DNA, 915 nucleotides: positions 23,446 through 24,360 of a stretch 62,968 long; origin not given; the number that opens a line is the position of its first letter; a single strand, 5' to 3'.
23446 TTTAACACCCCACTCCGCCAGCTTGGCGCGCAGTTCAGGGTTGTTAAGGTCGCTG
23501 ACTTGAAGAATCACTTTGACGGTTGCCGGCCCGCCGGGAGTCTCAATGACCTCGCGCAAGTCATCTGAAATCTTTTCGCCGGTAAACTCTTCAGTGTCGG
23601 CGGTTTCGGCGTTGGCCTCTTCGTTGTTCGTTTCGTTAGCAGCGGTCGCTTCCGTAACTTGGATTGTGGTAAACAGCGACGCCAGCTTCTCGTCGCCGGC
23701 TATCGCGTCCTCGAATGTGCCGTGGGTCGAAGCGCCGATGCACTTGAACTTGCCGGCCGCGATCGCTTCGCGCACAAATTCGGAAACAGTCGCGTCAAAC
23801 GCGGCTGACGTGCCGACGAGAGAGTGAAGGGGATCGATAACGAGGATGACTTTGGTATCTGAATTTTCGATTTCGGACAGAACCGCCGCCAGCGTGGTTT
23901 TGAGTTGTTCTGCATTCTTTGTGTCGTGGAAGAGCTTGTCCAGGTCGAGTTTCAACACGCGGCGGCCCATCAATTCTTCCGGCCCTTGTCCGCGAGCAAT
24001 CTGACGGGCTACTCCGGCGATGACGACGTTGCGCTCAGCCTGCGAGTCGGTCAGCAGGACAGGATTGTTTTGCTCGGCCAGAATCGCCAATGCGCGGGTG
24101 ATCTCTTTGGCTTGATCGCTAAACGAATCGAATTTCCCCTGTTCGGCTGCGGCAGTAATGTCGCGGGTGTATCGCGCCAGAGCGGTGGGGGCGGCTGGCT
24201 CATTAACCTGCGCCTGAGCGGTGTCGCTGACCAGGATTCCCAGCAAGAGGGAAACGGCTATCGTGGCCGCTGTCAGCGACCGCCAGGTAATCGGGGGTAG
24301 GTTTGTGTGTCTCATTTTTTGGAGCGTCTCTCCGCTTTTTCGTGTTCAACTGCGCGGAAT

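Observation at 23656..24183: Secreted subtilase carries a catalytically dead Hsp100/Clp NBD1-like module behind its signal peptide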

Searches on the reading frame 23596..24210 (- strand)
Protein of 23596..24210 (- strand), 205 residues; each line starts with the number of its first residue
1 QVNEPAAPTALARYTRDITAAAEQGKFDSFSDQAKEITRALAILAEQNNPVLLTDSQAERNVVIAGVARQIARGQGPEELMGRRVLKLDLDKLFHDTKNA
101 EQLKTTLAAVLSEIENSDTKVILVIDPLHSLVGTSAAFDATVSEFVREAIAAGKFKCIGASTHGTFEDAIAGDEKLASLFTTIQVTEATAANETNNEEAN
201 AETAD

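Call 3: search_protein_families(library=pfam, proteins=[window:23596-24210:-], max_evalue=1)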
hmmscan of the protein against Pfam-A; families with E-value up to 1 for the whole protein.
window:23596-24210:- (205 aa): 5 families
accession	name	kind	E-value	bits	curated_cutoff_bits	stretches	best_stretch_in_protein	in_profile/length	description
PF14584.11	DUF4446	-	0.042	14.3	27.4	1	24-60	84-120/150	Protein of unknown function (DUF4446)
PF09350.15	DJC28_CD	-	0.05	14.2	27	0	17-39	5-27/70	DnaJ homologue, subfamily C, member 28, conserved domain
PF13481.12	AAA_25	-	0.09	12.8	27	1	90-149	114-173/195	AAA domain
PF23569.1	NBD_SMAX1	-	0.15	12.1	27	1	35-101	17-85/212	SMAX1 nucleotide binding domain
PF01637.24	ATPase_2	-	0.19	11.9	33.2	1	86-135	83-126/225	ATPase domain predominantly from Archaea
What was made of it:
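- On Hsp100/Clp class I NBD1, as a functional AAA+ ATPase: Pfam finds no AAA_lid, Clp_N or AAA_2 (call 3).
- Tried and rejected: Pfam alone does not see the module; the best hits are sub-threshold (AAA_25, NBD_SMAX1; call 3).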

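Call 4: search_solved_structures(query=window:23596-24210:-, max_evalue=1, show_alignments=3)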
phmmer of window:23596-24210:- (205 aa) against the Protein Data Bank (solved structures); distinct sequences matched with E-value up to 1: 46.
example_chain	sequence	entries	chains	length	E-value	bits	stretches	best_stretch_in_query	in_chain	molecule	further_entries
2p65_A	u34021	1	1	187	6e-28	101.2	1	10-186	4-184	Hypothetical protein PF08_0063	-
1jbk_A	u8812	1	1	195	7.4e-28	100.9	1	10-189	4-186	CLPB PROTEIN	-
4ciu_A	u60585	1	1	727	3.3e-27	98.8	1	9-189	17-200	CHAPERONE PROTEIN CLPB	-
4d2q_A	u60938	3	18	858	1.2e-26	97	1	9-189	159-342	CLPB | CHAPERONE PROTEIN CLPB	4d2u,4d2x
6og3_E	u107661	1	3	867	1.2e-26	96.9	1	9-189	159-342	Hyperactive disaggregase ClpB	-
6rn2_A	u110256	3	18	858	1.2e-26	96.9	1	9-189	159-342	Chaperone protein ClpB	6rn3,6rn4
6qs4_A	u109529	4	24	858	1.2e-26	96.9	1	9-189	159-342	Chaperone protein ClpB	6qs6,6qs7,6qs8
5ofo_C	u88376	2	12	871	1.3e-26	96.9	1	9-189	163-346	Chaperone protein ClpB,ATP-dependent Clp protease ATP-binding subunit ClpA,Chaperone prote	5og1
6oax_C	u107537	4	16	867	1.3e-26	96.9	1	9-189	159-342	Hyperactive disaggregase ClpB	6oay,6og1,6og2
6emw_E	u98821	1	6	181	2.9e-24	89.2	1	14-187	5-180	ATP-dependent Clp protease ATP-binding subunit ClpC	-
6em9_A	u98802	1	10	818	6.9e-24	88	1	11-190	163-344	ATP-dependent Clp protease ATP-binding subunit ClpC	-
6em8_A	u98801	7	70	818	7e-24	88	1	11-190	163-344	ATP-dependent Clp protease ATP-binding subunit ClpC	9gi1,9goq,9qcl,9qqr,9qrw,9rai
6dju_A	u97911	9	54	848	2.2e-23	86.4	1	6-189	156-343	Chaperone protein ClpB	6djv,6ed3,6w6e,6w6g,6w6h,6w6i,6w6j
4hse_A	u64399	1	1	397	2.2e-23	86.3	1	9-190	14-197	Chaperone protein ClpB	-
1qvr_A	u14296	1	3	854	3.6e-23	85.6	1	9-190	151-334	ClpB protein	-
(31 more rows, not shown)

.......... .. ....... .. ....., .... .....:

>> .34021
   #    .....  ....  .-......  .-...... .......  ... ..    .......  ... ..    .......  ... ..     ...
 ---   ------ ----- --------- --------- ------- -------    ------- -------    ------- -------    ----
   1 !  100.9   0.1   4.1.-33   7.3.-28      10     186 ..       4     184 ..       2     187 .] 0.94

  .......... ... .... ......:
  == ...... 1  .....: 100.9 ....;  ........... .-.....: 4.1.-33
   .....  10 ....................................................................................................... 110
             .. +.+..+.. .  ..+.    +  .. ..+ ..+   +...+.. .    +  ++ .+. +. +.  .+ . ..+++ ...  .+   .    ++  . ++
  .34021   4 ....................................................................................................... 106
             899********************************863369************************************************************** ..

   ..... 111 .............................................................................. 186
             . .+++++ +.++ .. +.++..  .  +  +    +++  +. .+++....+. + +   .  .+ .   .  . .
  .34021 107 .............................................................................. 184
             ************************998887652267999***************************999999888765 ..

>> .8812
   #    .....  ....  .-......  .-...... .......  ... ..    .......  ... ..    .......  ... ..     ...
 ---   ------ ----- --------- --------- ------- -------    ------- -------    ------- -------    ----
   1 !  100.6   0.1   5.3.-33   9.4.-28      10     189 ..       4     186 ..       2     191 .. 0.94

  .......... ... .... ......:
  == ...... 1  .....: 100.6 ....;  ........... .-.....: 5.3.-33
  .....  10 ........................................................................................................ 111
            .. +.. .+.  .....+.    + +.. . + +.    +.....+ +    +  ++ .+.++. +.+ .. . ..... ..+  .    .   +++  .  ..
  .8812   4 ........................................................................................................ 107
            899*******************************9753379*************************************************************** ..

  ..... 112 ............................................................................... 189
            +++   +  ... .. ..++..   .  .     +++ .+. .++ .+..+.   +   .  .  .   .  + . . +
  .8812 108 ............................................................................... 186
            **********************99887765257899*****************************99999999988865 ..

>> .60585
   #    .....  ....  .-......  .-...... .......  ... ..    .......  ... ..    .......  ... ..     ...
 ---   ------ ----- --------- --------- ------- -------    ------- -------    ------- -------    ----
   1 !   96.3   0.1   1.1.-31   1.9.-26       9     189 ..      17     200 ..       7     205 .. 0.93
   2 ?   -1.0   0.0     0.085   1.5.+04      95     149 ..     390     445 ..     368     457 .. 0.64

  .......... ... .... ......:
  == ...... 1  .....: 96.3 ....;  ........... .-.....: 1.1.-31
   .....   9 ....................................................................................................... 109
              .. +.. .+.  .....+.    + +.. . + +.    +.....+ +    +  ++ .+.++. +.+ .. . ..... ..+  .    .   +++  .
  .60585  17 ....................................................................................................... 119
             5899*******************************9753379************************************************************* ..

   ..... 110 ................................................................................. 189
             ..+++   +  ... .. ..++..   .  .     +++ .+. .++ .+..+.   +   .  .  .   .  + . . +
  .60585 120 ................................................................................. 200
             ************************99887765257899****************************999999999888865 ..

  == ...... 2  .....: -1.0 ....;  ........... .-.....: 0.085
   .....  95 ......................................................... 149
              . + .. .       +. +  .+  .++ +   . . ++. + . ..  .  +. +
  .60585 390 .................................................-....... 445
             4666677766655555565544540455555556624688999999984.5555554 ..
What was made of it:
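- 23641..24195 (-): Pseudo-ATPase module, residues ~41-225: large alpha/beta subdomain of a ClpB-type Hsp100 NBD1, without Clp_N and without the lid/M-domain. PDB phmmer E 6e-28 (call 4).
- Checked: The match is colinear over ~180 residues (call 4).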

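Call 5: find_homologous_proteins(query=window:23596-24210:-, max_evalue=0.00001)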
Query window:23596-24210:- (205 aa): 10 proteins with E <= 0.00001 among 947 candidates.
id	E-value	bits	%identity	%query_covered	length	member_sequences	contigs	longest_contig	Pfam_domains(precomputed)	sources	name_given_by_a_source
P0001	6.1e-114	396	94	100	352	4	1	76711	PF26036.1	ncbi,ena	-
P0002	2.5e-113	394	94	99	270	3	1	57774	-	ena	-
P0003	2.4e-110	384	91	100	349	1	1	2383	-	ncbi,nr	ncbi:MAG TPA: hypothetical protein VGW32_09490, partial [Pyrinomonadaceae bacterium]|nr:hypothetical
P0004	1.7e-104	365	88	100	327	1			-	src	-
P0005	1.9e-60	222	57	96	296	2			PF23569.2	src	-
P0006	7.3e-60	220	60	90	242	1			-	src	-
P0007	1.3e-59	219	88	61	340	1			PF00082.28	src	-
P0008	7.4e-56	207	78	71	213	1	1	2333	-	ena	-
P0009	8.1e-16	76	86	24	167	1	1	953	-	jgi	jgi:ATP-dependent Clp protease ATP-binding subunit ClpA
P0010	1.5e-10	59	90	20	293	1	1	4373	PF00082.28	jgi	-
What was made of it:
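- Tried and rejected: The first word-indexed homolog search returned only 10 close fragments (call 5).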

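Call 6: search_protein_families(library=ncbifam, proteins=[window:23596-24210:-], max_evalue=0.1)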
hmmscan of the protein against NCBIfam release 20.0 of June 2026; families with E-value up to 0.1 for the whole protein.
window:23596-24210:- (205 aa): 7 families
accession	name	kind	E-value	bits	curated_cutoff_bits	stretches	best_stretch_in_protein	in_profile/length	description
TIGR03346.1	chaperone_ClpB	equivalog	1.1e-33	116.7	1232.1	1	9-190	154-338/853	ATP-dependent chaperone ClpB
TIGR02639.1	ClpA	equivalog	8.1e-30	103.7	993.15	1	7-192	164-352/734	ATP-dependent Clp protease ATP-binding subunit ClpA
NF008118.0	PRK10865.1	equivalog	1.9e-29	102.2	1417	1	9-190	159-343/857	ATP-dependent chaperone ClpB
TIGR03345.1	VI_ClpV1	equivalog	2.1e-27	95.8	884.95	1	5-191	164-353/852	type VI secretion system ATPase TssH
NF033606.1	heat_AAA_ClpK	exception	1.1e-22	79.8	1900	1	5-192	259-451/949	heat shock survival AAA family ATPase ClpK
NF033607.0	disagg_AAA_ClpG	exception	3e-22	78.4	1900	1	2-190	235-428/932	AAA family protein disaggregase ClpG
NF008263.0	PRK11034.1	equivalog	4.6e-21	74.4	1350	1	10-192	168-353/758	ATP-dependent Clp protease ATP-binding subunit ClpA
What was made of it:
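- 23641..24195 (-): NCBIfam ClpB E 1e-33, model positions 154-338 of 853 (call 6).
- Checked: NCBIfam ClpB TIGR03346: E 1.1e-33, model positions 154-338 of 853 (call 6).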

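Call 10: find_encoding_contigs(protein=P0005, flank=8000, max_places=4)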
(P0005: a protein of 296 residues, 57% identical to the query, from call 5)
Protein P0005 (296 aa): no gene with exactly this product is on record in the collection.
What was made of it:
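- Tried and rejected: find_encoding_contigs found nothing for P0005 (call 10).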

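Call 12: find_encoding_contigs(protein=P0001, flank=10000, max_places=4)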
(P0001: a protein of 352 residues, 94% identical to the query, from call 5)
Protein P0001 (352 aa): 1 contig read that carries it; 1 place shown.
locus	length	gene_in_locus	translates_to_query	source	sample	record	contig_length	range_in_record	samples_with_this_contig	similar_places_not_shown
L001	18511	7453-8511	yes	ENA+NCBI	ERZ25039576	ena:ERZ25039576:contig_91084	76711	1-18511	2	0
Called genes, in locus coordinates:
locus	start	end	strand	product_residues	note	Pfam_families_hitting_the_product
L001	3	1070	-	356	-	?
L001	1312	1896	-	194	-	PF03602:Cons_hypoth95, PF05175:MTS, PF13847:Methyltransf_31 (weak), PF13649:Methyltransf_25 (weak)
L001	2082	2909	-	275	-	PF00271:Helicase_C, PF22590:Cas3-like_C_2 (faint), PF19833:RecG_dom3_C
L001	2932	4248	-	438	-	PF17191:RecG_wedge (weak), PF00270:DEAD, PF04851:ResIII (weak)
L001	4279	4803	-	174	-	PF06491:Disulph_isomer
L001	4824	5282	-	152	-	PF02367:TsaE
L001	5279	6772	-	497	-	PF03853:YjeF_N, PF01256:Carb_kinase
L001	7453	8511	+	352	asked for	PF26036:Peptidase_inhib_put (weak)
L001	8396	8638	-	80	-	-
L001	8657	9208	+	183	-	PF00082:Peptidase_S8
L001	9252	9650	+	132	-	PF00082:Peptidase_S8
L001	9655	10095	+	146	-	-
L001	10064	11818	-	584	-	PF13440:Polysacc_synt_3 (faint), PF01554:MatE (faint), PF03023:MurJ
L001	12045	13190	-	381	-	PF00072:Response_reg, PF00158:Sigma54_activat, PF01078:Mg_chelatase (faint), PF14532:Sigma54_activ_2, PF07728:AAA_5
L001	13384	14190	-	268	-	PF02113:Peptidase_S13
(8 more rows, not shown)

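Call 13: find_related_loci(query=A1, collection=genome_contigs, flank=6000)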
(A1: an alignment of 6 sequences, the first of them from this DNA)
Query A1 (198 aa) in genome_contigs; peptide patterns used: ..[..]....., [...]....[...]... (x = any residue, [..] = any of these).
214 stretches matched a pattern; 5 encode a relative of the query (tblastn E <= 1e-3); 5 distinct loci.
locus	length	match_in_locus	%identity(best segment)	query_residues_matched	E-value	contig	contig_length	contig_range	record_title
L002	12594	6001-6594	93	1-198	1e-122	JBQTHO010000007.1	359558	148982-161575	MAG: Acidobacteriota bacterium isolate SAR255 c_000000303010, whole genome shotgun sequence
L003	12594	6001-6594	92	1-198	1e-121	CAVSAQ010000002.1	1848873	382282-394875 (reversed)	MAG: uncultured Acidobacteriota bacterium isolate MFD05747.bin.1.115 genome assembly, contig: contig_2153, whole genome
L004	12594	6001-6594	91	1-198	4e-120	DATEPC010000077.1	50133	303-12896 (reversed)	MAG TPA_asm: Pyrinomonadaceae bacterium isolate SMAG_U9011 k141_467092, whole genome shotgun sequence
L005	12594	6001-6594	89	1-198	3e-117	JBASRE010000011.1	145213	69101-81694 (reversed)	MAG: Pyrinomonadaceae bacterium isolate MFD09203_ilm_asm_bin4 k127_15929, whole genome shotgun sequence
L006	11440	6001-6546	32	10-189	7e-27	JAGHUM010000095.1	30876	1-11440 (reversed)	MAG: Candidatus Physcocola equi isolate E4_MB2_42 c_000000119718, whole genome shotgun sequence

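Call 15: search_protein_representatives(alignment_id=A1)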
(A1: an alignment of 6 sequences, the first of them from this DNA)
Query: 6 sequences, 198 profile positions. Proteins with E-value up to 0.001 (for the whole library): 12923; up to 1e-10: 6527; up to 1e-30: 65. The best 150 are listed.
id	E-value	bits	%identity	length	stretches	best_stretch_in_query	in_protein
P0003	4.3e-112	388.9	-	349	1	1-198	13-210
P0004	9.5e-109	377.9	-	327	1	1-197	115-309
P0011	8.7e-70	250.8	-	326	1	4-197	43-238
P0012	1.3e-63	230.6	-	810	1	4-197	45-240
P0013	4.7e-57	209.2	-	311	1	3-192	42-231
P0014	7.7e-53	195.5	-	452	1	8-193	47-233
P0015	3.1e-47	177.2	-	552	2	8-189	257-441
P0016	1.5e-46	174.9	-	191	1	4-149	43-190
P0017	1.2e-45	172.0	-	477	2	3-189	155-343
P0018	1.4e-42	162.0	-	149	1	5-147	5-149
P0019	5.2e-41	156.9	-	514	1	9-190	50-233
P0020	7.1e-41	156.4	-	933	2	7-188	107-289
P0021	3.2e-38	147.7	-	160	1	32-185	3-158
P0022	4.5e-38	147.3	-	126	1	47-168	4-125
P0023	5.7e-38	146.9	-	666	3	34-187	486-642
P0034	1.8e-33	132.2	-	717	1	4-195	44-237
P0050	6.7e-32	127.1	-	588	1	6-195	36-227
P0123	1.2e-29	119.8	-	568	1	4-194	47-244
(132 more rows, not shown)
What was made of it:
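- Tried and rejected: The exhaustive HMM search was needed to reveal the wider family (call 15).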

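Call 17: predict_structure(alignment_id=A1)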
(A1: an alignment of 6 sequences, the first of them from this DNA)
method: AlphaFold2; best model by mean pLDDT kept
length: 198 residues; sequences in the alignment: 6
mean_pLDDT: 64.2   pTM: 0.65
mean pLDDT of the five models: 64.2, 62.2, 60.9, 59.8, 52.1
residues with pLDDT >= 90: 0; 70-90: 91; 50-70: 63; < 50: 44
segments of 3 or more residues with pLDDT < 50: 1-4, 54-56, 130-141, 160-172, 187-198
pLDDT, mean of each block of 10 residues (from residue 1): 59 86 77 72 67 53 78 84 80 74 77 73 63 42 55 54 46 52 51 37
secondary structure, 60 per line:
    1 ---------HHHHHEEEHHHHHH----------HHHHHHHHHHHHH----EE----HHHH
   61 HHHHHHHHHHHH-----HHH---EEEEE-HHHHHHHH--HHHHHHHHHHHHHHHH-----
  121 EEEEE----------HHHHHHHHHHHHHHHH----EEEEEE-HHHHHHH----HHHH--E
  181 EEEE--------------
elements in order: H10-14 E15-17 H18-23 H34-46 H57-72 E84-88 H90-97 H100-115 E121-125 H136-151 E156-161 H163-169 H174-177 E180-184
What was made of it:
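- Tried and rejected: The first AF2 run, with a 6-sequence alignment, gave only pLDDT 64 (call 17).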

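Call 24: fold_search(model_id=the predicted structure, library=pdb)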
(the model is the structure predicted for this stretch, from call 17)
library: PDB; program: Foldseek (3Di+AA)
matches with E <= 10: 706; with E <= 0.001: 174
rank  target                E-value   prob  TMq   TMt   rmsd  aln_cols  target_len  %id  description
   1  1jbk                  1.1e-11  1.00  0.69  0.72   4.0       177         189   36  Crystal Structure of the First Nucelotide Binding Domain of ClpB (released 2002-06-05)
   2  2p65                  1.9e-11  1.00  0.72  0.76   4.2       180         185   33  Crystal Structure of the first nucleotide binding domain of chaperone ClpB1, putative, (Pv089580) from Plasmodium Vivax (released 2007-04-03)
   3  6w6g_A                3.7e-10  1.00  0.69  0.25   4.1       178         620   31  The Mycobacterium tuberculosis ClpB disaggregase hexamer structure in conformation I in the presence of DnaK chaperone (released 2021-03-17)
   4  5wbw_A                4.4e-10  1.00  0.71  0.44   4.0       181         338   29  Yeast Hsp104 fragment 1-360 (released 2018-01-03)
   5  6qs4_A                6.9e-10  1.00  0.69  0.27   3.9       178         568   34  Two-Step Activation Mechanism of the ClpB Disaggregase for Sequential Substrate Threading by the Main ATPase Motor. (released 2019-07-03)
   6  9a66_A                9.4e-10  1.00  0.72  0.20   5.5       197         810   31  Integrative model of CLPC-CLPP by crosslinking MS and deep learning (released 2024-09-18)
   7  6w6g_B                1.1e-09  1.00  0.69  0.24   4.1       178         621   32  The Mycobacterium tuberculosis ClpB disaggregase hexamer structure in conformation I in the presence of DnaK chaperone (released 2021-03-17)
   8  5wbw_D                1.3e-09  1.00  0.66  0.40   5.1       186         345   28  Yeast Hsp104 fragment 1-360 (released 2018-01-03)
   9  6amn                  1.7e-09  1.00  0.74  0.45   4.2       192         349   29  Crystal Structure of Hsp104 N Domain (released 2017-11-29)
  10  5wbw_B                1.9e-09  1.00  0.70  0.42   4.3       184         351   29  Yeast Hsp104 fragment 1-360 (released 2018-01-03)
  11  9jvp_A                2.0e-09  1.00  0.70  0.26   4.2       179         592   32  CryoEM structure of M. tuberculosis ClpC1P1P2 complex bound to bortezomib, conformation 3 (released 2025-03-19)
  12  9rai_b                2.1e-09  1.00  0.70  0.20   4.2       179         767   34  Structure of the S.aureus MecA/ClpC/ClpP degradation system (released 2025-09-10)
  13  8yd1_B                2.2e-09  1.00  0.71  0.27   4.1       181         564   30  CryoEM structure of M. tuberculosis ClpC1P1P2 complex bound to bortezomib, conformation 1 (released 2025-03-19)
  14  6qs4_C                2.4e-09  1.00  0.71  0.25   4.1       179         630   35  Two-Step Activation Mechanism of the ClpB Disaggregase for Sequential Substrate Threading by the Main ATPase Motor. (released 2019-07-03)
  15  9if4_A                3.9e-09  1.00  0.69  0.32   3.8       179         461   30  Structure of the Mycobacterium Tuberculosis ClpC1P1P2 complex bound to the activator Bz-Leu-Leu (released 2025-08-27)
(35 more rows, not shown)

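Call 27: list_cluster_members(proteins=[P0012, P0034, P0050, P0123, P0019, P0160, P0164, P0173, P0178, P0187])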
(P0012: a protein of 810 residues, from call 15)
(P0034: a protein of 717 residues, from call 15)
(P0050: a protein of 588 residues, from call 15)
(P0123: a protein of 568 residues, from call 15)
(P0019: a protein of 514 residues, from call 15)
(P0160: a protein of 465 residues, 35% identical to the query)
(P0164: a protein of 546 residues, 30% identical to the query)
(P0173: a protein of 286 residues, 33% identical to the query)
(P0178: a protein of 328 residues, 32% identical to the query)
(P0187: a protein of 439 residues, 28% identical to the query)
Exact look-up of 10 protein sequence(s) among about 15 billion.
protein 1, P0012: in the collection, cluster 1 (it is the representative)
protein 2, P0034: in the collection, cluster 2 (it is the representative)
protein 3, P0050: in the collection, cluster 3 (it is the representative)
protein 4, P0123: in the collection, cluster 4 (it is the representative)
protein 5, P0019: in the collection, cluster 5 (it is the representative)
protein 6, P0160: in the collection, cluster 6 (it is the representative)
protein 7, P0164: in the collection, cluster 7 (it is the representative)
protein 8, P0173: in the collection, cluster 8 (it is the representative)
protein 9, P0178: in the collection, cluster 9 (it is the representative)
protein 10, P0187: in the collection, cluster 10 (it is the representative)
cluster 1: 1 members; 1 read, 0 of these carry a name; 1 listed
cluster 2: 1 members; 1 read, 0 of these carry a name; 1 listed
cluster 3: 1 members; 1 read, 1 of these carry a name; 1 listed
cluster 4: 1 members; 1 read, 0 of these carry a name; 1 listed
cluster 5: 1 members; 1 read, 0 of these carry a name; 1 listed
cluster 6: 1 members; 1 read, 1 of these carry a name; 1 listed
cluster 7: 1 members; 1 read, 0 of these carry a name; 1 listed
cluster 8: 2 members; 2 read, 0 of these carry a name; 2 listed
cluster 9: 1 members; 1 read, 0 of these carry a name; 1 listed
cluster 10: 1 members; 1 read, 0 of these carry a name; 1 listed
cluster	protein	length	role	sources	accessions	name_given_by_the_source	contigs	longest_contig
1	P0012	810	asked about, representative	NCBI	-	-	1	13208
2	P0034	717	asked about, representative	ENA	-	-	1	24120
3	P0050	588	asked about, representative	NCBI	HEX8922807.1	MAG TPA: S8 family serine peptidase, partial [Pyrinomonadaceae bacterium]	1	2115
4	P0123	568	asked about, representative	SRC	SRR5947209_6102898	-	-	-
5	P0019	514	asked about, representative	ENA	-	-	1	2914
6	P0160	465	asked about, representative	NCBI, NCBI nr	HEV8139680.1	MAG TPA: S8 family serine peptidase, partial [Pyrinomonadaceae bacterium] | S8 family serine peptidase [Pyrinomonadaceae bacterium]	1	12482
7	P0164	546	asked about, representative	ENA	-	-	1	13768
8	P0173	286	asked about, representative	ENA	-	-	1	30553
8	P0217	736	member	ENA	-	-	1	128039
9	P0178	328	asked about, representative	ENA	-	-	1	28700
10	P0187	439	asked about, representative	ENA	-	-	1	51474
